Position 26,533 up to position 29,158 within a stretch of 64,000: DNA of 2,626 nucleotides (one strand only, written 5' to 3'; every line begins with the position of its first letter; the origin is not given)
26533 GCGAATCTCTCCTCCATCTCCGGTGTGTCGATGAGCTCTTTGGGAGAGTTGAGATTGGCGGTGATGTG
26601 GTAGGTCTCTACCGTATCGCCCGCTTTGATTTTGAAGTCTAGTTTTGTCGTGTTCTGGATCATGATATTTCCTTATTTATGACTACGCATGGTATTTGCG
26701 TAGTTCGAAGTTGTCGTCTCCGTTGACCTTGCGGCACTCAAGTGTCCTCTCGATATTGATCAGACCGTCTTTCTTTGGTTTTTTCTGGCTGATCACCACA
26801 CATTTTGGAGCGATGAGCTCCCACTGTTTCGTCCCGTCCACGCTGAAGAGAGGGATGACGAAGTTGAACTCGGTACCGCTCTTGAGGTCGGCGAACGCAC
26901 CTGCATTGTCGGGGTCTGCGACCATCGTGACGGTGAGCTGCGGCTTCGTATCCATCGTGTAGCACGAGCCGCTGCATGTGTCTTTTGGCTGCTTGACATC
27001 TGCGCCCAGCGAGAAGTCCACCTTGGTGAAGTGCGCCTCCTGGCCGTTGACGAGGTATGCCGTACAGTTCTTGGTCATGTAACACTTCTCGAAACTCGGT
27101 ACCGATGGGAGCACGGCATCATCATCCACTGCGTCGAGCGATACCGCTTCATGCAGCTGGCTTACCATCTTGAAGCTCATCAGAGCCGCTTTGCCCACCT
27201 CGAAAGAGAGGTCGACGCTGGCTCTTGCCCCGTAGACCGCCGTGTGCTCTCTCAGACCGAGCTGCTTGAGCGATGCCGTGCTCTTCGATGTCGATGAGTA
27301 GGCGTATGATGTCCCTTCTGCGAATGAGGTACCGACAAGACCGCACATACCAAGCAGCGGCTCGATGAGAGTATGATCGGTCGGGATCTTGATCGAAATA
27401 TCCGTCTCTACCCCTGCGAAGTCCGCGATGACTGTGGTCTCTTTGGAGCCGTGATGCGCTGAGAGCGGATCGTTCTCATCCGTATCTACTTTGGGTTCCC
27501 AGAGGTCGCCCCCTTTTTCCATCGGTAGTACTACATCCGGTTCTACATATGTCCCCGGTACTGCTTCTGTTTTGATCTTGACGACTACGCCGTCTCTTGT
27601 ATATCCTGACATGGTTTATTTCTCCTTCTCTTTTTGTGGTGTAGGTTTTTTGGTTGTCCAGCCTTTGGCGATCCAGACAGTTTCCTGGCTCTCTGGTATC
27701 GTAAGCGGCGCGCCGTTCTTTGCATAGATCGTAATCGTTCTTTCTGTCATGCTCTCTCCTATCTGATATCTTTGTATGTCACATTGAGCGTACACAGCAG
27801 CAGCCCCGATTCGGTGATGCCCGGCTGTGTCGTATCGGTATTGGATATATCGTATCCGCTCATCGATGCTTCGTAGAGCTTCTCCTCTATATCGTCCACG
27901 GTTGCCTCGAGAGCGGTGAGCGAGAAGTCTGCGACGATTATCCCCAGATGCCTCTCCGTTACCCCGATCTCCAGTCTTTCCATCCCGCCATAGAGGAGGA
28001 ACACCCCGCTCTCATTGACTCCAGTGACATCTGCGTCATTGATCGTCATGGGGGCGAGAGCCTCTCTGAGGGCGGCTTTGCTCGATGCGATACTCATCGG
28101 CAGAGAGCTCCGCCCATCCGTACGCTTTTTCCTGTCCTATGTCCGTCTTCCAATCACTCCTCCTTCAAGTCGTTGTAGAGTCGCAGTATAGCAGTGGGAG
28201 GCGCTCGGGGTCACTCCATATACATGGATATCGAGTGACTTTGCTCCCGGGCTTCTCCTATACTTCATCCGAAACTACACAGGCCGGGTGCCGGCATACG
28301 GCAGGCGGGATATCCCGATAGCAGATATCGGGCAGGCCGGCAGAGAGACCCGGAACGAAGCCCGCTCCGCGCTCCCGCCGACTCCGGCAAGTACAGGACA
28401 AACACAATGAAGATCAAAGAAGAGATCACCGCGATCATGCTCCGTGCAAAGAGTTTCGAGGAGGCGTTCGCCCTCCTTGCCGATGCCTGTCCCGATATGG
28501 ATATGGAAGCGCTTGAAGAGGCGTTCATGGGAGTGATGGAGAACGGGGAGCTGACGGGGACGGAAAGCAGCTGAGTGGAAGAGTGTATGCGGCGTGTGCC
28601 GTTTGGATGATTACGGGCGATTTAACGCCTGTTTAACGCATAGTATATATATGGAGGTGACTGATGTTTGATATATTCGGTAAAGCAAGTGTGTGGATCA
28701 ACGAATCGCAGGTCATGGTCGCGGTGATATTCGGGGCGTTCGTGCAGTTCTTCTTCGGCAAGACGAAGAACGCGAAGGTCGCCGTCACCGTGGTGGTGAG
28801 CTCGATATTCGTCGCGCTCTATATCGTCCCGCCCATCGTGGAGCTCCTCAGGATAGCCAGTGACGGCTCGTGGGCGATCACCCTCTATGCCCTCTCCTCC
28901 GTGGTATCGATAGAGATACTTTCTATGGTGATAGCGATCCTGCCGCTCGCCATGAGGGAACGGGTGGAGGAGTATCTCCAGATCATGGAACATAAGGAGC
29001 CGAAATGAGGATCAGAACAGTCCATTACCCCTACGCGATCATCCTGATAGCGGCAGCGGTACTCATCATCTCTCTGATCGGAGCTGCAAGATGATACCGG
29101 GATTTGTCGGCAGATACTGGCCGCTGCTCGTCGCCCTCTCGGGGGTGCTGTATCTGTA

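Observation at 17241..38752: Head-less Mu-like transposable element carrying only lysis + sipho-type tail genes (candidate transposable tailocin-like system)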

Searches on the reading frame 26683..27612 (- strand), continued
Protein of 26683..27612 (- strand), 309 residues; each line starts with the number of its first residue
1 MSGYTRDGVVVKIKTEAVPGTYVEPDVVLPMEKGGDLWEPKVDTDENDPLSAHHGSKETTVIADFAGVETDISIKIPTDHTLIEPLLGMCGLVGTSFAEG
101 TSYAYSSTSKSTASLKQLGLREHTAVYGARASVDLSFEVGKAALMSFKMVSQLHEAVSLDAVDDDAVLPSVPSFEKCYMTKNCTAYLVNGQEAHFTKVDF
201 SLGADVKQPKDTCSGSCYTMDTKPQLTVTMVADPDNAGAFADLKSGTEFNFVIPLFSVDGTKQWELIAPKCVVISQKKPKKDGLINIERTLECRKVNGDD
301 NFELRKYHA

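Call 67: fold_search(model_id=the predicted structure, library=pdb)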
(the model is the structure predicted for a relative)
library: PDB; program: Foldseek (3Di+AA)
matches with E <= 10: 828; with E <= 0.001: 11
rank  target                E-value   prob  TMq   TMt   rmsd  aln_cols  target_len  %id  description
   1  7qg9_G                7.5e-12  1.00  0.61  0.63   5.7       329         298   13  Tail tip of siphophage T5 : common core proteins (released 2022-12-21)
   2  8xan_A                7.9e-12  1.00  0.72  0.72   4.4       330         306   12  Major tail protein of SH-Ab15497 (released 2024-12-11)
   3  8ed0_A                8.8e-12  1.00  0.74  0.67   4.2       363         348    9  Cryo-EM Structure of the P74-26 Tail Tube (released 2023-03-08)
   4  8hqz_p                1.7e-11  1.00  0.61  0.44   6.4       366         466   10  Baseplate of DT57C bacteriophage in the full state (released 2023-12-13)
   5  8hrg                  5.4e-11  1.00  0.62  0.53   6.4       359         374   10  Tail tube of DT57C bacteriophage in the full state (released 2023-12-13)
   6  7qg9_A                1.0e-10  1.00  0.64  0.45   6.2       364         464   10  Tail tip of siphophage T5 : common core proteins (released 2022-12-21)
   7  9iny_A                1.2e-10  1.00  0.64  0.54   6.0       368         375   10  Structure of bacteriophage T5 tail tube (released 2024-09-04)
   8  8hqz_L                3.5e-10  1.00  0.58  0.60   6.1       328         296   11  Baseplate of DT57C bacteriophage in the full state (released 2023-12-13)
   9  9ioz_A                6.5e-10  1.00  0.60  0.62   5.5       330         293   12  Structure of the bacteriophage T5 tail tip complex (released 2024-09-04)
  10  5ngj_B                5.4e-08  1.00  0.55  0.42   9.4       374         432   10  Crystal structure of pb6, major tail tube protein of bacteriophage T5 (released 2018-01-03)
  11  5ngj_A                5.8e-07  1.00  0.57  0.42   7.1       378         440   10  Crystal structure of pb6, major tail tube protein of bacteriophage T5 (released 2018-01-03)
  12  9j1j_C                1.7e-03  1.00  0.24  0.44  11.0       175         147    8  Cap region of monocin (released 2025-01-08)
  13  9j1k_A                1.9e-03  1.00  0.23  0.39   9.4       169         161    9  Tip region of monocin (released 2025-01-08)
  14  8q01_G                2.6e-03  1.00  0.25  0.48   4.7       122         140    6  Neck of phage 812 after tail contraction (C6) (released 2024-08-07)
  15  9occ_B                3.4e-03  0.99  0.26  0.44  14.1       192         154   10  Sf11 bacteriophage tail (released 2025-11-12)
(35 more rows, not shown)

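Call 92: find_encoding_contigs(protein=P0031, flank=2000, max_places=3)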
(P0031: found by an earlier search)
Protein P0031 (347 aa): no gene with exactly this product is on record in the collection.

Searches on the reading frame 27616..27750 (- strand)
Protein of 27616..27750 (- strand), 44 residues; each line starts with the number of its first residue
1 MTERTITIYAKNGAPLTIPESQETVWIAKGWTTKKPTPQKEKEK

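Call 56: find_encoding_contigs(protein=window:27616-27750:-, flank=10000, max_places=10)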
Protein window:27616-27750:- (44 aa): no gene with exactly this product is on record in the collection.

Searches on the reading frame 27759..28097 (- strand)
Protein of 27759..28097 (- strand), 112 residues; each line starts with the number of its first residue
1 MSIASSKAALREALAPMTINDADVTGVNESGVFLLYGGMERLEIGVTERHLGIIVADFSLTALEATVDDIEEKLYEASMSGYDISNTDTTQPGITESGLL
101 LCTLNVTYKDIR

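Call 5: search_protein_families(library=pfam, max_evalue=0.01, proteins=[window:27759-28097:-])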
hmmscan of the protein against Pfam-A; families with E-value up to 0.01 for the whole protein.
window:27759-28097:- (112 aa): 0 families

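Call 6: search_protein_families(library=phrogs, max_evalue=0.01, proteins=[window:27759-28097:-])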
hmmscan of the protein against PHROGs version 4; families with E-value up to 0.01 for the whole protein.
window:27759-28097:- (112 aa): 0 families

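Call 18: find_encoding_contigs(protein=window:27759-28097:-, flank=10000, max_places=10)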
Protein window:27759-28097:- (112 aa): 1 contig read that carries it; 1 place shown.
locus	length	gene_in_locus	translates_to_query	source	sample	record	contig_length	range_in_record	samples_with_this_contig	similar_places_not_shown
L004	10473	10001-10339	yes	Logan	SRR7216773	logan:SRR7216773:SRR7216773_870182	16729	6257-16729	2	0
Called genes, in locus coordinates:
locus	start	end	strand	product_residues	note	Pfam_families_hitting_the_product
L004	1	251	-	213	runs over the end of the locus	PF01381:HTH_3, PF12844:HTH_19, PF00717:Peptidase_S24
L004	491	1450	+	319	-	PF13481:AAA_25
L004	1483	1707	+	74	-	-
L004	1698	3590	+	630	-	PF00665:rve, PF13683:rve_3 (faint), PF09299:Mu-transpos_C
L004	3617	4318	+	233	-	PF05621:TniB (weak), PF13401:AAA_22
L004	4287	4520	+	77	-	-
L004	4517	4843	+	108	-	-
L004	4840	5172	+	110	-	-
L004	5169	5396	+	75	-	-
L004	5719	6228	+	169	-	PF07352:Phage_Mu_Gam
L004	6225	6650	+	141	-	PF13539:Peptidase_M15_4 (weak)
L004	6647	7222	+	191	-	PF12917:YfbR-like (weak)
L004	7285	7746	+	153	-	-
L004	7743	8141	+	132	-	PF06252:GemA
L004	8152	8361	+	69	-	-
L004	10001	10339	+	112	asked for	-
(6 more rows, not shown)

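Call 22: find_related_loci(query=window:27759-28097:-, collection=viral_contigs, flank=10000)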
Query window:27759-28097:- (112 aa) in viral_contigs; peptide patterns used: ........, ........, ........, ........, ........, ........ (x = any residue, [..] = any of these).
19 stretches matched a pattern, but none encodes a relative of the query by tblastn (E <= 1e-3).

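Call 34: find_homologous_proteins(query=window:27759-28097:-, max_evalue=0.01)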
Query window:27759-28097:- (112 aa): 1 proteins with E <= 0.01 among 12 candidates.
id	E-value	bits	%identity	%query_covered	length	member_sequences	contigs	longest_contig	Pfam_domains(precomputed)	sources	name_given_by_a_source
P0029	5.0e-64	231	100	100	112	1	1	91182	-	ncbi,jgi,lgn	-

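Call 61: search_protein_families(library=pfam, max_evalue=1, proteins=[window:27759-28097:-])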
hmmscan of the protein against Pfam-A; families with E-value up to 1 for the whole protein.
window:27759-28097:- (112 aa): 0 families

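Call 62: predict_structure(protein=window:27759-28097:-)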
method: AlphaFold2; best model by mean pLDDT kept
length: 112 residues; sequences in the alignment: 1
mean_pLDDT: 41.6   pTM: 0.31
mean pLDDT of the five models: 41.6, 37.0, 35.8, 34.7, 33.7
residues with pLDDT >= 90: 0; 70-90: 0; 50-70: 13; < 50: 99
segments of 3 or more residues with pLDDT < 50: 1-65, 78-83, 85-112
pLDDT, mean of each block of 10 residues (from residue 1): 38 38 37 37 33 41 52 54 45 41 44 38
secondary structure, 60 per line:
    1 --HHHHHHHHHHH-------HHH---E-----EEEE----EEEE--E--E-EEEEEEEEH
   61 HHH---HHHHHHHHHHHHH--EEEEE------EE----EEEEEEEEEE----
elements in order: H3-13 E33-36 E41-44 E52-59 H60-63 H67-79 E82-86 E99-108

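Call 93: search_protein_representatives(protein=window:27759-28097:-)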
Query: 112 residues. Proteins with E-value up to 0.001 (for the whole library): 10; up to 1e-10: 3; up to 1e-30: 1. The best 10 are listed.
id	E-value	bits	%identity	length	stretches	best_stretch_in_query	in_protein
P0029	1.6e-64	230.7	100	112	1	1-112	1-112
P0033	1.6e-11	60.6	37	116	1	1-110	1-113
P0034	3.5e-11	59.5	39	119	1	1-111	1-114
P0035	3.5e-10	56.3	37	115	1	1-111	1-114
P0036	1.5e-08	51.1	35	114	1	1-105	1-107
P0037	2.0e-05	41.1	33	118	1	1-110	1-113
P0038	1.1e-04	38.6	40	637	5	22-58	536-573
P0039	3.5e-04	37.1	29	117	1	1-110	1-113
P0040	3.9e-04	36.9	26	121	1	2-108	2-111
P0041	5.1e-04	36.5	35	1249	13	27-69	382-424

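Call 94: find_encoding_contigs(protein=P0033, flank=10000, max_places=4)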
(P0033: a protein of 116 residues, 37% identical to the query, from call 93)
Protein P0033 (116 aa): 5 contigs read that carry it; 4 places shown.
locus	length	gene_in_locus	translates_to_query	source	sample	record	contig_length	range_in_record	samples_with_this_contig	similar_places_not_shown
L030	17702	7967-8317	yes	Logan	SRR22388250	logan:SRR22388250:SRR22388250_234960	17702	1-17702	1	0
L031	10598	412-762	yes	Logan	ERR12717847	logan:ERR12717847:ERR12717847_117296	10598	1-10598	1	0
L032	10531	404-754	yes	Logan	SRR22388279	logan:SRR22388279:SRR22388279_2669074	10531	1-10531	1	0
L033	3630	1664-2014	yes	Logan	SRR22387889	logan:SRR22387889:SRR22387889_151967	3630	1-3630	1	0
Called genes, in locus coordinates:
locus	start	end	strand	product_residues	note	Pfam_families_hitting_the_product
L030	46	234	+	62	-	PF22811:Zn_ribbon_NrdR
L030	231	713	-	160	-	PF05069:Phage_tail_S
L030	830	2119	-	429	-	PF04233:Phage_Mu_F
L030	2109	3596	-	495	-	PF06074:Portal_Mu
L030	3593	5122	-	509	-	-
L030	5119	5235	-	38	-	-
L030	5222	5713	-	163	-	PF08822:DUF1804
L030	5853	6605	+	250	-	PF10123:Mu-like_Pro_N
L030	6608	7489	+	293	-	PF10124:Mu-like_gpT, PF25209:Phage_capsid_4, PF10124:Mu-like_gpT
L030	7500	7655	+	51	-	-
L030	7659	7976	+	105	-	-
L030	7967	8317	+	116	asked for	-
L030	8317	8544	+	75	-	-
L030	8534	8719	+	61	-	-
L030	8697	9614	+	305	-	PF18906:Phage_tube_2 (weak)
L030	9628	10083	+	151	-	-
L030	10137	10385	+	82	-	-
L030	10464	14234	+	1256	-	-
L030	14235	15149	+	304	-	-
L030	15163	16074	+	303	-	PF07484:Collar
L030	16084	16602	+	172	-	PF27183:Phage_YomQ_N (faint)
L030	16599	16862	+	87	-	-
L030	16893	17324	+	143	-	PF02557:VanY, PF13539:Peptidase_M15_4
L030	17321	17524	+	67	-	-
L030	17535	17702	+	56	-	?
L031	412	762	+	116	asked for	-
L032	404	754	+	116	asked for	-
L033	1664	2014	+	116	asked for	-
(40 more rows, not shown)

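Call 100: search_protein_families(library=pfam, max_evalue=10, proteins=[L030:2109-3596:-, L030:7659-7976:+, L030:7967-8317:+, L030:8317-8544:+, L030:8534-8719:+, L030:231-713:-])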
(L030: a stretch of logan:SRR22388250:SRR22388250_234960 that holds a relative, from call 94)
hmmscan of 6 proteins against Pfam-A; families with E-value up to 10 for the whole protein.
L030:2109-3596:- (495 aa): 2 families
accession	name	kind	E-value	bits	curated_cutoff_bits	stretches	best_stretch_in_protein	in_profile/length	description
PF06074.18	Portal_Mu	-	9e-61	206.5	23.9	1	45-371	3-335/336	Portal protein of Mu bacteriophage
PF12075.13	KN_motif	-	0.21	11.9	26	1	260-271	14-25/39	KN motif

L030:7659-7976:+ (105 aa): 0 families

L030:7967-8317:+ (116 aa): 0 families

L030:8317-8544:+ (75 aa): 5 families
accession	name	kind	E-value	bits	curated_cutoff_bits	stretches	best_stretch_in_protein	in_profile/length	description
PF04102.17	SlyX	-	0.0045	18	30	1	29-54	15-40/67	SlyX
PF21928.1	XLF_CC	-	0.0049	17.2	27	1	18-52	9-47/53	XLF protein coiled-coil region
PF04977.20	DivIC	-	0.011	15.9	28.9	1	13-65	6-59/80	Septum formation initiator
PF08702.15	Fib_alpha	-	0.012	16.2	29.9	1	21-54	92-125/143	Fibrinogen alpha/beta chain family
PF13974.11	YebO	-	0.052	14.2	27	1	11-60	2-55/80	YebO-like protein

L030:8534-8719:+ (61 aa): 1 family
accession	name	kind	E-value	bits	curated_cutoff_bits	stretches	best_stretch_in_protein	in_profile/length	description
PF23080.1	DUF7046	-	0.053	13.8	27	1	8-56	73-121/172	Domain of unknown function (DUF7046)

L030:231-713:- (160 aa): 1 family
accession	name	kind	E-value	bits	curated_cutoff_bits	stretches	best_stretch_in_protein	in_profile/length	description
PF05069.18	Phage_tail_S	-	8.2e-10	39.2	24.3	1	7-124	3-109/148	Phage virion morphogenesis family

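Call 103: find_related_loci(query=P0034, collection=viral_contigs, flank=10000)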
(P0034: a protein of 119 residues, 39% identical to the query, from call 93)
Query P0034 (119 aa) in viral_contigs; peptide patterns used: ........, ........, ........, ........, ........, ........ (x = any residue, [..] = any of these).
17 stretches matched a pattern, but none encodes a relative of the query by tblastn (E <= 1e-3).

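Call 104: find_related_loci(query=P0035, collection=viral_contigs, flank=10000)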
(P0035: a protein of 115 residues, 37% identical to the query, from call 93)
Query P0035 (115 aa) in viral_contigs; peptide patterns used: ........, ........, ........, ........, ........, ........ (x = any residue, [..] = any of these).
14 stretches matched a pattern, but none encodes a relative of the query by tblastn (E <= 1e-3).

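Call 109: search_solved_structures(query=A6, max_evalue=5)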
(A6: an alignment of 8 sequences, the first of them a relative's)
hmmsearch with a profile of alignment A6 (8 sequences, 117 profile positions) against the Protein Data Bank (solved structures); distinct sequences matched with E-value up to 5: 2.
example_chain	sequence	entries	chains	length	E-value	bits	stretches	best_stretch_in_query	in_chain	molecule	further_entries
9cfl_B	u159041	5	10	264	0.7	13.2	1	43-106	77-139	Teichoic acids export ATP-binding protein TagH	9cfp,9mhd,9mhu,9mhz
2chp_A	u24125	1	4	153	0.81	13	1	31-101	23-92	METALLOREGULATION DNA-BINDING STRESS PROTEIN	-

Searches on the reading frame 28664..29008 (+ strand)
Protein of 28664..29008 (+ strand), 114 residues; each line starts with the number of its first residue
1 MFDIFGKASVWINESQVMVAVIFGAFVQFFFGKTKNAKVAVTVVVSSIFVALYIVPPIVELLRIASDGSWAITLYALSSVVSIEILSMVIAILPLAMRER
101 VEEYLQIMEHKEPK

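Call 6: search_protein_families(library=phrogs, max_evalue=0.01, proteins=[window:28664-29008:+])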
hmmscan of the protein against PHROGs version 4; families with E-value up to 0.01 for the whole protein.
window:28664-29008:+ (114 aa): 2 families
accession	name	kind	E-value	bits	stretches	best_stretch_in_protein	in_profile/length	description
phrog_13918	-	unknown function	0.00026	22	1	12-91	8-86/108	-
phrog_2359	-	lysis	0.00036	21.3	1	11-68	7-67/110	holin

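Call 61: search_protein_families(library=pfam, max_evalue=1, proteins=[window:28664-29008:+])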
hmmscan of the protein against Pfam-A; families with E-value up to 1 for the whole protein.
window:28664-29008:+ (114 aa): 2 families
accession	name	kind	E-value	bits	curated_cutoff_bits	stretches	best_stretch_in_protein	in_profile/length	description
PF25592.1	DUF7937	-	0.015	14.6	31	1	19-86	153-218/402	Domain of unknown function (DUF7937)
PF14897.12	EpsG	-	0.024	14.3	30.1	1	22-94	151-220/326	EpsG family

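Call 85: search_dna_similar(query=window:28664-29008:+, collection=phages, mode=protein, max_evalue=0.01, max_rows=10)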
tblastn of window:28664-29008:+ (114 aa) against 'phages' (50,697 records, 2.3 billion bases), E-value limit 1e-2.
No match.
